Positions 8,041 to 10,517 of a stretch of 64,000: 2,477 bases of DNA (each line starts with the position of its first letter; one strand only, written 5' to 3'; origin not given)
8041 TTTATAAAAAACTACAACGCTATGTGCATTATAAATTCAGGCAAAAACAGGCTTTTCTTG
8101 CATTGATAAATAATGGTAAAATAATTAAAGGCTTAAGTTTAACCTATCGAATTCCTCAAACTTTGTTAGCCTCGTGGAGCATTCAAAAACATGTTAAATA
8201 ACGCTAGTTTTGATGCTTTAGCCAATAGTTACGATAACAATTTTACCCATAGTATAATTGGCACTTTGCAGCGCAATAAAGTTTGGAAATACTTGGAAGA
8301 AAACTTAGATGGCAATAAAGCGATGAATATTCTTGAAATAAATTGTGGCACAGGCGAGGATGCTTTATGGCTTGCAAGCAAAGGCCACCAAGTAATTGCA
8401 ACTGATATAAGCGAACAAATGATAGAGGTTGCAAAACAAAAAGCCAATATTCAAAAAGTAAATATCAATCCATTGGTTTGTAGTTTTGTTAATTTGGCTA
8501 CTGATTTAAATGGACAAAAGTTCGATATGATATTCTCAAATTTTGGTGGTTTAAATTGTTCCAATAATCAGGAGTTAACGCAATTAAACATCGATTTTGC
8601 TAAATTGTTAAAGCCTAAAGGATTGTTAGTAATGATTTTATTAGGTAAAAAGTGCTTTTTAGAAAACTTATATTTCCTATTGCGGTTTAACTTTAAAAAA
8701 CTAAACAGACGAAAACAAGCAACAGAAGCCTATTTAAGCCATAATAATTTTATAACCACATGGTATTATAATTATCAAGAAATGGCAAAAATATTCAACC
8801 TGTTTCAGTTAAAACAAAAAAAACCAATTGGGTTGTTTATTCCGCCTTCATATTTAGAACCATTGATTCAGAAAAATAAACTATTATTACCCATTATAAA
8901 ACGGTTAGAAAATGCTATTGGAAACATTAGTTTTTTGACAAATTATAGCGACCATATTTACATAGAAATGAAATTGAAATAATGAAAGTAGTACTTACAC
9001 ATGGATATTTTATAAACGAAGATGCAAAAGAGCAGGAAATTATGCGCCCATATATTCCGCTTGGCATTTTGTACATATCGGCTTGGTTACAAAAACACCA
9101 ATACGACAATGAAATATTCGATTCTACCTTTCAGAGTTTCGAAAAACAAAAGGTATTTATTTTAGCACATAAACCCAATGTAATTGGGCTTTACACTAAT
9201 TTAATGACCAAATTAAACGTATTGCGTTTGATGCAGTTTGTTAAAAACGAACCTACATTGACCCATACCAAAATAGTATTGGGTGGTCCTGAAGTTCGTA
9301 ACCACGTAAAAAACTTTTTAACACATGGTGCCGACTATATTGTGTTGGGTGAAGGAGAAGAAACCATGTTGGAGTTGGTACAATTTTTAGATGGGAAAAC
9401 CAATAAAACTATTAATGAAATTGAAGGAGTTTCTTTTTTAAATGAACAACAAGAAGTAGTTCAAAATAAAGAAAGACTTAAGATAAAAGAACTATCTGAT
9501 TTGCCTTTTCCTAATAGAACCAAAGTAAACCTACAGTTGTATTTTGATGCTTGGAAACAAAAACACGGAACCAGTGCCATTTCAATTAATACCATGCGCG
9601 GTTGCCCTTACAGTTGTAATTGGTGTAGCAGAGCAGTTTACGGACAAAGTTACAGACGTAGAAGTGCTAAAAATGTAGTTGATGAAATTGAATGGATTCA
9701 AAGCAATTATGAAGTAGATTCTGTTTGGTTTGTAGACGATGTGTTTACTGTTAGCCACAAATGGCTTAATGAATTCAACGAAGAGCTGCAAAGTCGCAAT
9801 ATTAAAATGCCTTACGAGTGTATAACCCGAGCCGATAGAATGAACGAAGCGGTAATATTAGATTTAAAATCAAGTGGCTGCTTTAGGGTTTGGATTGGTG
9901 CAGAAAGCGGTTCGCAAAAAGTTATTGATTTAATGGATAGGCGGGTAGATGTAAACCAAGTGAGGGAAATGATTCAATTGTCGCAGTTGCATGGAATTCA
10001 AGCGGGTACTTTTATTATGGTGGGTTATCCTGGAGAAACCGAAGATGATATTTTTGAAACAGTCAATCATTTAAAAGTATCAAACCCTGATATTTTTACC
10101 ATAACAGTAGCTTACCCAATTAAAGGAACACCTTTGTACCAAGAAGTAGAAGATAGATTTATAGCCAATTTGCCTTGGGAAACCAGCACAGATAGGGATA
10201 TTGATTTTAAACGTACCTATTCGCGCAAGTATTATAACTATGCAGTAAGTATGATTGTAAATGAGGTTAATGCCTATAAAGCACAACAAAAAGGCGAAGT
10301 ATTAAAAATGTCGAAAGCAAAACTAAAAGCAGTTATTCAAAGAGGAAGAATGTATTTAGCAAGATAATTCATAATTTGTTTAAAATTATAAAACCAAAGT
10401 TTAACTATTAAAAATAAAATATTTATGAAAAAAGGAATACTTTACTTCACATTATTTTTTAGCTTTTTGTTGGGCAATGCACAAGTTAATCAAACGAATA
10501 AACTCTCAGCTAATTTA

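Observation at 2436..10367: Coupled operon of three cobalamin-type radical SAM paralogues, two SAM methyltransferases and a nucleotidyltransferase, with no pathway I can name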

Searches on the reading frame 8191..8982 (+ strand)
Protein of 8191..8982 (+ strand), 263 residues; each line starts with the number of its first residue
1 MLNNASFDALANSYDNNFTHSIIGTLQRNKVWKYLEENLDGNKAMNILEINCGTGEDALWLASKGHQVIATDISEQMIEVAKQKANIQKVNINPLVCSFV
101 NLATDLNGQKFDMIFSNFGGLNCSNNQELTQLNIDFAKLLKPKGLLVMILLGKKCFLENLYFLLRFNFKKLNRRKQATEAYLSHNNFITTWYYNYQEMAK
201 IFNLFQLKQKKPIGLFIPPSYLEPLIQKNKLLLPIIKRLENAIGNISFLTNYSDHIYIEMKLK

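Call 3: search_protein_families(library=pfam, proteins=[window:8191-8982:+], max_evalue=0.01)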
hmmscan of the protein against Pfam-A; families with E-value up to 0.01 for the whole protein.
window:8191-8982:+ (263 aa): 15 families
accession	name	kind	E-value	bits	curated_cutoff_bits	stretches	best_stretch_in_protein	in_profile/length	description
PF13649.12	Methyltransf_25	-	3.2e-17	63.4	27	1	47-144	1-97/97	Methyltransferase domain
PF13847.12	Methyltransf_31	-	1.2e-13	51.5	27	1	42-149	2-110/145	Methyltransferase domain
PF08241.18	Methyltransf_11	-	4.3e-13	50.1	21.2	1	48-148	1-95/95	Methyltransferase domain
PF01209.24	Ubie_methyltran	-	6e-11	42.6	20.1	1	7-153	13-156/233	ubiE/COQ5 methyltransferase family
PF08242.18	Methyltransf_12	-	2e-10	41.7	30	1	48-146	1-98/98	Methyltransferase domain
PF13489.12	Methyltransf_23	-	2.1e-07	31.3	27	1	36-203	14-155/164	Methyltransferase domain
PF05724.17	TPMT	-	4.9e-07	30.1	26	1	31-87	26-81/218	Thiopurine S-methyltransferase (TPMT)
PF05175.20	MTS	-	2.2e-06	27.9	23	1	35-149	23-139/170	Methyltransferase small domain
PF03848.20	TehB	-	1.1e-05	25.4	20.4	1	44-118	31-103/193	Tellurite resistance protein TehB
PF09445.16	Methyltransf_15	-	3.5e-05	23.9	22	1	46-129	3-92/165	RNA cap guanine-N2 methyltransferase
PF05958.17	tRNA_U5-meth_tr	-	4e-05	23.2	23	1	41-93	199-249/357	tRNA (Uracil-5-)-methyltransferase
PF01739.24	CheR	-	0.00046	20.1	27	1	29-83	17-82/195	CheR methyltransferase, SAM binding domain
PF06325.19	PrmA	-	0.0015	18.5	22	1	41-148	161-258/296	Ribosomal protein L11 methyltransferase (PrmA)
PF06080.18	DUF938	-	0.0017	18.6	27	1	29-116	12-106/202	Protein of unknown function (DUF938)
PF03291.22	mRNA_G-N7_MeTrfase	-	0.0033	17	26.6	1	32-85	50-104/315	mRNA (guanine-N(7))-methyltransferase domain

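Call 4: search_protein_families(library=ncbifam, proteins=[window:8191-8982:+], max_evalue=0.01)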
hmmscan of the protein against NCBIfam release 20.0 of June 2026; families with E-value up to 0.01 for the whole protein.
window:8191-8982:+ (263 aa): 50 families (the best 25 are shown)
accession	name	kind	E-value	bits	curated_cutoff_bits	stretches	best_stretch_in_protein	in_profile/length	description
NF043040.1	corrin_prot_MT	hypoth_equivalog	9.1e-16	57.9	180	1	12-148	13-147/216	corrinoid protein-associated methyltransferase CpaM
TIGR01934.1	MenG_MenH_UbiE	subfamily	4.4e-13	49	158.35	1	7-150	5-143/223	ubiquinone/menaquinone biosynthesis methyltransferase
NF008264.0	PRK11036.1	equivalog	2e-12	47.1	366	1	5-160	4-159/261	tRNA uridine 5-oxyacetic acid(34) methyltransferase CmoM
NF001244.0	PRK00216.1-5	equivalog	1.5e-11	44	216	1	7-149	14-154/236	bifunctional demethylmenaquinone methyltransferase/2-methoxy-6-polyprenyl-1,4-benzoquinol methylase UbiE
NF011529.0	PRK14968.1-3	equivalog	1.6e-10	40.8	162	1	35-136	26-125/198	putative methyltransferase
TIGR00537.1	hemK_rel_arch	hypoth_equivalog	2.5e-10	40.4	87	1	35-137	11-108/179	HemK2/MTQ2 family protein methyltransferase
TIGR02072.1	BioC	equivalog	2.6e-10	40.5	184.95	1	7-160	2-144/244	malonyl-ACP O-methyltransferase BioC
NF001241.0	PRK00216.1-2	equivalog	5.1e-10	39.4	327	1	5-151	15-150/231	demethylmenaquinone methyltransferase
TIGR02021.1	BchM-ChlM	equivalog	6.1e-10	38.9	158.9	1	29-114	42-122/218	magnesium protoporphyrin IX methyltransferase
NF052510.1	methyltran_MpqE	exception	5e-09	35.9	335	1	6-151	11-154/234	methyl-plastoquinone biosynthesis methyltransferase MpqE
NF001243.0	PRK00216.1-4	equivalog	8.1e-09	35.1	235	1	7-149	13-152/237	demethylmenaquinone methyltransferase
TIGR01983.1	UbiG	equivalog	1e-08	34.7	102.95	1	34-148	40-151/228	bifunctional 2-polyprenyl-6-hydroxyphenol methylase/3-demethylubiquinol 3-O-methyltransferase UbiG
NF008992.0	PRK12335.1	equivalog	1.2e-08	34.5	303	1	37-118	116-194/289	SAM-dependent methyltransferase TehB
TIGR02752.1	MenG_heptapren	equivalog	2.3e-08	33.9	419.85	1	7-150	11-151/231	demethylmenaquinone methyltransferase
NF007610.0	PRK10258.1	equivalog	8.5e-08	31.8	342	1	24-153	24-143/251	malonyl-ACP O-methyltransferase BioC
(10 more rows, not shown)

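Call 51: search_protein_families(library=padloc, proteins=[window:8191-8982:+], max_evalue=0.01)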
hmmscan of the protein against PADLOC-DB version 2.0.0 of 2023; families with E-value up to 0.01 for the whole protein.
window:8191-8982:+ (263 aa): 2 families
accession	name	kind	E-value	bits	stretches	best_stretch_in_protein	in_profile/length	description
PDLC04134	mad2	-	4.5e-20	69.9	1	9-159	260-405/492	mads_2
PDLC03258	MTase_II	-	0.0041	14.3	1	28-117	32-109/366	Type II methyltransferase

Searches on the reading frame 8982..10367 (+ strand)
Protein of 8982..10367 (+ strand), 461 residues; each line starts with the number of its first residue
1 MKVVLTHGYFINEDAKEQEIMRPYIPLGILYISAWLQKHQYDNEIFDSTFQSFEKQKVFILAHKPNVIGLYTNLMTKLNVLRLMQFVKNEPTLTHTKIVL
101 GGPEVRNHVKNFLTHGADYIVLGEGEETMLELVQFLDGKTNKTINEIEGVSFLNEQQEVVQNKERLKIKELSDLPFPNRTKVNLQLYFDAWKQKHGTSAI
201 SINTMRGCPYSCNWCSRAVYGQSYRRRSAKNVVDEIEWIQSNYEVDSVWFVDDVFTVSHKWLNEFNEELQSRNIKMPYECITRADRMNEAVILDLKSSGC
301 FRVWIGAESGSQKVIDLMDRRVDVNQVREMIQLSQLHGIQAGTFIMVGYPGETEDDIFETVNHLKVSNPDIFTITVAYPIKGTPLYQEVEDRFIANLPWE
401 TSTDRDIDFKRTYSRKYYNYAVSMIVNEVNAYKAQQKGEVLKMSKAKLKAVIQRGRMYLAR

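Call 3: search_protein_families(library=pfam, proteins=[window:8982-10367:+], max_evalue=0.01)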
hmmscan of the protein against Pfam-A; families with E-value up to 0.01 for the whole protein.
window:8982-10367:+ (461 aa): 4 families
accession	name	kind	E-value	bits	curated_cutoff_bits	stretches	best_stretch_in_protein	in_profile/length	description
PF04055.27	Radical_SAM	-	1.5e-20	74.4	29.5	1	202-363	1-165/166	Radical SAM superfamily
PF02310.24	B12-binding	-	3.9e-12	46.5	32.1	1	24-132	12-120/121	B12 binding domain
PF19864.5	Radical_SAM_N2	-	0.00042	20.2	29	1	71-146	63-135/151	Radical SAM proteins, N-terminal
PF08497.15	Radical_SAM_N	-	0.00047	20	25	1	114-172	158-213/301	Radical SAM N-terminal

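Call 4: search_protein_families(library=ncbifam, proteins=[window:8982-10367:+], max_evalue=0.01)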
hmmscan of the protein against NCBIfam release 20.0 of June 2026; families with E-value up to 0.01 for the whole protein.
window:8982-10367:+ (461 aa): 36 families (the best 25 are shown)
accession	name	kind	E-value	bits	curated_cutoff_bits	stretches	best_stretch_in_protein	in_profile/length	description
TIGR02026.1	BchE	equivalog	2e-49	168.8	481.35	1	14-393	10-391/497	magnesium-protoporphyrin IX monomethyl ester anaerobic oxidative cyclase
TIGR04479.1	bcpD_PhpK_rSAM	subfamily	1.2e-46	159.1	600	1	25-390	71-432/504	PhpK family radical SAM P-methyltransferase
TIGR03471.1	HpnJ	equivalog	1.7e-40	139.3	577.6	1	42-391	46-389/472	hopanoid biosynthesis associated radical SAM protein HpnJ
NF050148.1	rSAM_ApyD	equivalog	3.1e-39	134.9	750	1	46-393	58-397/645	RiPP biosynthesis radical SAM protein ApyD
TIGR04072.2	rSAM_ladder_B12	equivalog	7.4e-39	133.6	360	1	23-366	13-348/443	lipid biosynthesis B12-binding/radical SAM protein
NF038361.1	rSAM_Sden_1168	equivalog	3.4e-34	118.3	575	1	117-388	199-472/560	Sden_1168 family B12-binding radical SAM P-methyltransferase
TIGR04014.1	B12_SAM_MJ_0865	equivalog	1.7e-29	102.9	360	1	73-390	45-359/434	methyl-coenzyme M reductase glutamine C-methyltransferase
TIGR04385.1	B12_rSAM_cofa1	equivalog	2.7e-29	102.7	450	1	19-361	14-358/438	B12 lower ligand biosynthesis radical SAM protein BzaD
TIGR04367.1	HpnR_B12_rSAM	equivalog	9.2e-29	100.3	650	1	25-388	21-372/490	hopanoid C-3 methylase HpnR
TIGR04013.1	B12_SAM_MJ_1487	hypoth_equivalog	1.3e-27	96.6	251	2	60-240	38-193/382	TIGR04013 family B12-binding domain/radical SAM domain-containing protein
TIGR03975.1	rSAM_ocin_1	subfamily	1.5e-27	96.4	281.85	1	60-363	124-426/606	RiPP maturation radical SAM C-methyltransferase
TIGR04295.1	B12_rSAM_oligo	hypoth_equivalog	1.1e-22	80.3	400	1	95-329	102-325/422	TIGR04295 family B12-binding domain-containing radical SAM protein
NF033712.0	B12_rSAM_KedN5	subfamily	9.4e-22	77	700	1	96-364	92-367/624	KedN5 family methylcobalamin-dependent radical SAM C-methyltransferase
NF033070.1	rSAM_AprD4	equivalog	3.8e-21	75.5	500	1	167-392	166-393/456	AprD4 family radical SAM diol-dehydratase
NF040542.1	rSAM_RCCLKC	equivalog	3.7e-16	59.3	450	1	26-359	13-342/423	arsinothricin biosynthesis radical SAM protein ArsL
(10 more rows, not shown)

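Call 25: search_solved_structures(query=window:8982-10367:+, max_evalue=0.001)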
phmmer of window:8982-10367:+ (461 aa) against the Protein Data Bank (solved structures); distinct sequences matched with E-value up to 0.001: 6.
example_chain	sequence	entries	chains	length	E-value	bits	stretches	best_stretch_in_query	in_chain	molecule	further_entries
9ccb_A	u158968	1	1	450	1.7e-16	63.4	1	73-391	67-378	Radical SAM core domain-containing protein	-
6fd2_B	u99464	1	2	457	6.8e-16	61.4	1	175-392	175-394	Putative apramycin biosynthetic oxidoreductase 4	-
9n1b_A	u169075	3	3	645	5.7e-11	45.1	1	86-241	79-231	Radical SAM protein | Radical SAM enzyme CysS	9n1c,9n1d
7kdx_A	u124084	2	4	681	6.3e-10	41.7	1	65-362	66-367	Methyltransferase TokK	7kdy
2qgq_A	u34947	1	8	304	1.5e-05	27.3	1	205-361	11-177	Protein TM_1862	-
4jc0_A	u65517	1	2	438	3.3e-05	26.2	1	204-360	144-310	Ribosomal protein S12 methylthiotransferase RimO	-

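Call 51: search_protein_families(library=padloc, proteins=[window:8982-10367:+], max_evalue=0.01)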
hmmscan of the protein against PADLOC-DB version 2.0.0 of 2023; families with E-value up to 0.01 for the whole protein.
window:8982-10367:+ (461 aa): 1 family
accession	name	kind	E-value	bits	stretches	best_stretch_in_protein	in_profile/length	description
PDLC04689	PDC-M51A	-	7e-15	52.7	1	67-390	73-375/420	-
